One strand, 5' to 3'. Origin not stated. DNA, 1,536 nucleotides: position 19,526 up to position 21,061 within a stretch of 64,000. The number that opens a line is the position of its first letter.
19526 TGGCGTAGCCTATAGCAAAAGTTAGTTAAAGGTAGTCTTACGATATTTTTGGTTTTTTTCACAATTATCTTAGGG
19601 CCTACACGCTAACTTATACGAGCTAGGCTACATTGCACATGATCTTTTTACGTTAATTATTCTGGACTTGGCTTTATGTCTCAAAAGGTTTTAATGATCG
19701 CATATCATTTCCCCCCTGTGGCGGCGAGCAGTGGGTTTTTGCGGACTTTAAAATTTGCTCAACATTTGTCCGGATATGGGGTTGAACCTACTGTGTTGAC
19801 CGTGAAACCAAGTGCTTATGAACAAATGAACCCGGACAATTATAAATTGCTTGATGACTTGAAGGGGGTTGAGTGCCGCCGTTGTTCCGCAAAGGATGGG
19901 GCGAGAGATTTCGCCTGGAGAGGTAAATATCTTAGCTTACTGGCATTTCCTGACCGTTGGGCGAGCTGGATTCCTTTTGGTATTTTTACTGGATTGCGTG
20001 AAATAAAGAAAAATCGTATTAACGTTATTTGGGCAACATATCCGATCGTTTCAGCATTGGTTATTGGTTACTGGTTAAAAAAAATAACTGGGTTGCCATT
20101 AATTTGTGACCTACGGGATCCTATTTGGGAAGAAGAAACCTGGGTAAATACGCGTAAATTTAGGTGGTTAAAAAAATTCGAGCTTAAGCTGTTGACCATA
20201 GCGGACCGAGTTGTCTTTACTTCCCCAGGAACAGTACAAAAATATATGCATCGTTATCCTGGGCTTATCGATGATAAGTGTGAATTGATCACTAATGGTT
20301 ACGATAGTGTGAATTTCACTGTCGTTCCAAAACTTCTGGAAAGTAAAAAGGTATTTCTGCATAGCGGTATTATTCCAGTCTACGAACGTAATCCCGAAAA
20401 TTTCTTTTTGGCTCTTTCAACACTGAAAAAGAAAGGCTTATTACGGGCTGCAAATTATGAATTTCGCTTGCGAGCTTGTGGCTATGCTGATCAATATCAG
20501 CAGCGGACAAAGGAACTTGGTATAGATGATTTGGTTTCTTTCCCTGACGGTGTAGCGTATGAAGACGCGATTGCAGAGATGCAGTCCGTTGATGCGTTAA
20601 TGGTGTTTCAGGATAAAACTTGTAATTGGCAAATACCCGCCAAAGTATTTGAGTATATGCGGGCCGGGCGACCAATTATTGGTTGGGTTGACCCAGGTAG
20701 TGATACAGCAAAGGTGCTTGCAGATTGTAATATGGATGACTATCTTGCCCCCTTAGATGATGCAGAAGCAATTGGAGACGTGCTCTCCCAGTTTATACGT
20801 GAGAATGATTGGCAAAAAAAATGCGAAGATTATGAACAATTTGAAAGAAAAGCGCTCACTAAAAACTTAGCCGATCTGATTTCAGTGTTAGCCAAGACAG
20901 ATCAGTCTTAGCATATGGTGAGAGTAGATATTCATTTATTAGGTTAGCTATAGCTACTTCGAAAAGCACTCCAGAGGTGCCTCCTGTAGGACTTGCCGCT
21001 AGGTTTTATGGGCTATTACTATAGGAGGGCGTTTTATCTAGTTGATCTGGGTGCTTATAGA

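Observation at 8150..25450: The exosortase-A-associated ACP / hydrolase 2 / hydrolase 1 / acyl ligase / PLP-decarboxylase module is present but split into two blocks ~12 kb apart on opposite strands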

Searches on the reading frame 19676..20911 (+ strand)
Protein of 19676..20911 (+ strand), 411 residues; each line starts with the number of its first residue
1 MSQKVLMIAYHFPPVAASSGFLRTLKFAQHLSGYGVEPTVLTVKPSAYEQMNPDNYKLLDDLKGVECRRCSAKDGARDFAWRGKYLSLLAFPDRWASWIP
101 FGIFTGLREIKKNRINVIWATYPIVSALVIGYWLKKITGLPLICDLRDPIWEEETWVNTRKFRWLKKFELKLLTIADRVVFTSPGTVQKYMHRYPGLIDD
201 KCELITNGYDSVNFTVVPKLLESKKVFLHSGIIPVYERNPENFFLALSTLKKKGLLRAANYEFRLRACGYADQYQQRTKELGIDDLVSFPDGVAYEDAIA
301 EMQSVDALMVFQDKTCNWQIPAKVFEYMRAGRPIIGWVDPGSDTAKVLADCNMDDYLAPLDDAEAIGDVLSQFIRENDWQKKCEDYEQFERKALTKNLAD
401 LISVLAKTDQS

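Call 6: search_protein_families(library=ncbifam, proteins=[window:19676-20911:+], max_evalue=0.00001)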
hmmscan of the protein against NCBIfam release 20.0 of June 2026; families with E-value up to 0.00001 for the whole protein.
window:19676-20911:+ (411 aa): 0 families

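Call 10: search_protein_families(library=pfam, proteins=[window:19676-20911:+], max_evalue=0.01)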
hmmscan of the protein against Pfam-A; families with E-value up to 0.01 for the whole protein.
window:19676-20911:+ (411 aa): 4 families
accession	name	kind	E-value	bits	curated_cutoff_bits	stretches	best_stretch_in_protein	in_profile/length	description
PF13439.12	Glyco_transf_4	-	6.2e-07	30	28.5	1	28-210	12-167/170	Glycosyltransferase Family 4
PF00534.26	Glycos_transf_1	-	4e-06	26.9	26.4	1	222-386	13-165/172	Glycosyl transferases group 1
PF13579.12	Glyco_trans_4_4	-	4.9e-06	27.4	29.7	1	24-190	7-142/158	Glycosyl transferase 4-like domain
PF13692.12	Glyco_trans_1_4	-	6.1e-06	27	27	1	239-374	16-140/142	Glycosyl transferases group 1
